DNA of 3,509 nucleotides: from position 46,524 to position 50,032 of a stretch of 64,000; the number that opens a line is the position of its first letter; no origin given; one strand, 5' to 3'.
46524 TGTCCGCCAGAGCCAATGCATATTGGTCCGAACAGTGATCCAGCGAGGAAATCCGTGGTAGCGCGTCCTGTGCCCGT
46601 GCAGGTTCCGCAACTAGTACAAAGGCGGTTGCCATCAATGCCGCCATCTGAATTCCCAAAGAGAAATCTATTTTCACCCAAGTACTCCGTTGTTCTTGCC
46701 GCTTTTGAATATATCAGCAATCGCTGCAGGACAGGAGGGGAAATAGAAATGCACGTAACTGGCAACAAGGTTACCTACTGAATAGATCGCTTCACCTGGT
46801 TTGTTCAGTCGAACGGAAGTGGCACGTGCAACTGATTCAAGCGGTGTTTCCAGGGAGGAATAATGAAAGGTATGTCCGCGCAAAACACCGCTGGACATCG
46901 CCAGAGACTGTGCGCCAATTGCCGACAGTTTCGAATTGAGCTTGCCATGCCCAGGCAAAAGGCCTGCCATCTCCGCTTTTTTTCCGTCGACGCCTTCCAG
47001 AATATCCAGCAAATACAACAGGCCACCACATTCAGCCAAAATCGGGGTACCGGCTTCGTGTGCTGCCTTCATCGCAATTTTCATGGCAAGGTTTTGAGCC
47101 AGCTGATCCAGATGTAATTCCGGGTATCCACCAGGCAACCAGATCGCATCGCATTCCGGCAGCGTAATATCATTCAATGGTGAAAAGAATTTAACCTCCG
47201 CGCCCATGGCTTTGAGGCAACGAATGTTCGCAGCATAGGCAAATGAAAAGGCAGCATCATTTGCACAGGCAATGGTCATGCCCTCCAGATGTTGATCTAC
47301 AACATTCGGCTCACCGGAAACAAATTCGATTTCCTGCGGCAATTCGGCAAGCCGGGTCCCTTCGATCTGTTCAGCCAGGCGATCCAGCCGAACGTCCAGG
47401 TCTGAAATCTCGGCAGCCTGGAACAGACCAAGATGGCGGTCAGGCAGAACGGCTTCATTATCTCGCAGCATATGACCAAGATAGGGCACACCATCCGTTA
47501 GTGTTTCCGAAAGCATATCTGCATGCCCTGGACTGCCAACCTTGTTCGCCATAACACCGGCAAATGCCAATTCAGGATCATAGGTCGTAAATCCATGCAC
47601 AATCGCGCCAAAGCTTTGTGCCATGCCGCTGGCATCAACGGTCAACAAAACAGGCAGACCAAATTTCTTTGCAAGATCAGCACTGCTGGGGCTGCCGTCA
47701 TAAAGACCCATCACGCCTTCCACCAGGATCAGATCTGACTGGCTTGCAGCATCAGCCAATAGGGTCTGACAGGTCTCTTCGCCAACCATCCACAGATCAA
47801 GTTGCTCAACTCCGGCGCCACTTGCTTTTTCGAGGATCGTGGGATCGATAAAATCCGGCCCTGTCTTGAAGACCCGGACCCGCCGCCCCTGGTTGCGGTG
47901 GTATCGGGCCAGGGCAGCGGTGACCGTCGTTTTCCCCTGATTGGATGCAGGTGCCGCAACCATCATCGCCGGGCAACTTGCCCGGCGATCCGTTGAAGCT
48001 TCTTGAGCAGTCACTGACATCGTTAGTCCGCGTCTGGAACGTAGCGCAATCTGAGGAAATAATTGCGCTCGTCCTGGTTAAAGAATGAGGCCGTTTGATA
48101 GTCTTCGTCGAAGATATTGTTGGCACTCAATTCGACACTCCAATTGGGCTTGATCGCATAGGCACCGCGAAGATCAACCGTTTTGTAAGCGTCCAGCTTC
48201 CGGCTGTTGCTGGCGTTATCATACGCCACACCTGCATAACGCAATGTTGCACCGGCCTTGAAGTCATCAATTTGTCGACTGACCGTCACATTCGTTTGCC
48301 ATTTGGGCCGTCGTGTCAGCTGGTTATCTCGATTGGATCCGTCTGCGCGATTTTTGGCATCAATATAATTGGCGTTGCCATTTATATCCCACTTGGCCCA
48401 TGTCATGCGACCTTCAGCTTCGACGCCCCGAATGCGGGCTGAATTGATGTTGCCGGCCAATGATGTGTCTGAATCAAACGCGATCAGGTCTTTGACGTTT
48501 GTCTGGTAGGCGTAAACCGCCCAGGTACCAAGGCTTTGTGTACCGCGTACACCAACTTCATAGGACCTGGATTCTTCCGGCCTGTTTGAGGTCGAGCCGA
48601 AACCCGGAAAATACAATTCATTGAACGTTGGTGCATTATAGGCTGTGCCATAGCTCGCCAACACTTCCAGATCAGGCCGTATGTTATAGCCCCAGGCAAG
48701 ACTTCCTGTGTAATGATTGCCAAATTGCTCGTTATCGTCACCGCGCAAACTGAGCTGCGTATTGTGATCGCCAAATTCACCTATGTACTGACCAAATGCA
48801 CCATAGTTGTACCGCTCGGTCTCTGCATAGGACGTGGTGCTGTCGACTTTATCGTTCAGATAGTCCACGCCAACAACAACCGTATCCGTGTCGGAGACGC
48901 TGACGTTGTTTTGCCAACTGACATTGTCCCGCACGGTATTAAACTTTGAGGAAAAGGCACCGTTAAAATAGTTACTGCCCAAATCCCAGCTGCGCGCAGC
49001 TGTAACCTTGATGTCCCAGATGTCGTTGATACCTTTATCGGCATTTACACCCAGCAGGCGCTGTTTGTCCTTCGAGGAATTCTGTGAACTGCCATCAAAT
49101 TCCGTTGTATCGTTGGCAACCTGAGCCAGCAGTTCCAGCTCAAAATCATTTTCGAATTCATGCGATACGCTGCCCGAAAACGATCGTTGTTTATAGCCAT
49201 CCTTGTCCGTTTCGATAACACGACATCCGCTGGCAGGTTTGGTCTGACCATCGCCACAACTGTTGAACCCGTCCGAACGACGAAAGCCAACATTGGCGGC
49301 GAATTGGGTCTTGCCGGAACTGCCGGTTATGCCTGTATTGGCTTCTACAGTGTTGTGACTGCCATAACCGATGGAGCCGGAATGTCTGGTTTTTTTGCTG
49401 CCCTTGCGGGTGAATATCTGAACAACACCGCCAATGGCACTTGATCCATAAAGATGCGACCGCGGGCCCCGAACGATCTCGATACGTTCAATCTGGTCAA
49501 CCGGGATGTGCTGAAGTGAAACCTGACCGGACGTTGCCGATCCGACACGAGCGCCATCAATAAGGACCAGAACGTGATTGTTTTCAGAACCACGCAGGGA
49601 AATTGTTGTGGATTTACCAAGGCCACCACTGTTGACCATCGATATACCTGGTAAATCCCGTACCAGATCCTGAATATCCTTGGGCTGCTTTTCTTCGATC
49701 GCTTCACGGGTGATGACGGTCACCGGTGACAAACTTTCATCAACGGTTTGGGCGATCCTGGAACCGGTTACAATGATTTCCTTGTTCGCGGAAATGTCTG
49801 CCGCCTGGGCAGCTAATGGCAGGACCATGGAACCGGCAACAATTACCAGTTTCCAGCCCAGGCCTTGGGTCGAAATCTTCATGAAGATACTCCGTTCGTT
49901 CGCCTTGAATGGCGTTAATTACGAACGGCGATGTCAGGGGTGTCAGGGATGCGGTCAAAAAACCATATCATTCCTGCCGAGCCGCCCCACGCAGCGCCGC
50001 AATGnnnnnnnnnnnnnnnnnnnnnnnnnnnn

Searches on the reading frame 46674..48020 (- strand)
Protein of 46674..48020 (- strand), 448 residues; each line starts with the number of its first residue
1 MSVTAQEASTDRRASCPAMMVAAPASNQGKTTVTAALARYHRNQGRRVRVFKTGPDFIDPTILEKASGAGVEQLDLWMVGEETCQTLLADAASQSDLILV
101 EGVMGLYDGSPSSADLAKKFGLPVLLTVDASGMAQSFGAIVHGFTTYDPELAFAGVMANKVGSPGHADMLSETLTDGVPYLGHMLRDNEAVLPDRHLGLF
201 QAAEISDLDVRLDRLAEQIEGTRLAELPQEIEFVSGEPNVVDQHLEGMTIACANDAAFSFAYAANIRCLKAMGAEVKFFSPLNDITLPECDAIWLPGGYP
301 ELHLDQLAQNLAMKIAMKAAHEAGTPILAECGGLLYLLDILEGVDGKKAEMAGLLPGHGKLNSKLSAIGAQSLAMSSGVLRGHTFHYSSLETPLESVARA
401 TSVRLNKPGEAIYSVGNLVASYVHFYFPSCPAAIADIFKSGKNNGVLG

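Call 79: search_protein_families(library=pfam, proteins=[window:46674-48020:-], max_evalue=1e-8)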
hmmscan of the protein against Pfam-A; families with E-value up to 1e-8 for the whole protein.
window:46674-48020:- (448 aa): 2 families
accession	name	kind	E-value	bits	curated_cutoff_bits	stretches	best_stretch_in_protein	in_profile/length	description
PF07685.20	GATase_3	-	1.9e-30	106.4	27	1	249-427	1-191/196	CobB/CobQ-like glutamine amidotransferase domain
PF01656.29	CbiA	-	1.7e-14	54.3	25.4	1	20-190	2-115/125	CobQ/CobB/MinD/ParA nucleotide binding domain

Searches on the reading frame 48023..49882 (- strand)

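Call 60: search_protein_families(library=pfam, proteins=[window:48023-49882:-], max_evalue=0.00001)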
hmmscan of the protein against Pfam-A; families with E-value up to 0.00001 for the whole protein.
window:48023-49882:- (619 aa): 2 families
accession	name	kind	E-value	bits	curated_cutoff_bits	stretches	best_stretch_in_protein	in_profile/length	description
PF00593.30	TonB_dep_Rec_b-barrel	-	1.3e-45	157.5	27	1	254-590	42-436/436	TonB dependent receptor-like, beta-barrel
PF07715.20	Plug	-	2.6e-29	102.3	23.9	1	48-153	3-107/107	TonB-dependent Receptor Plug Domain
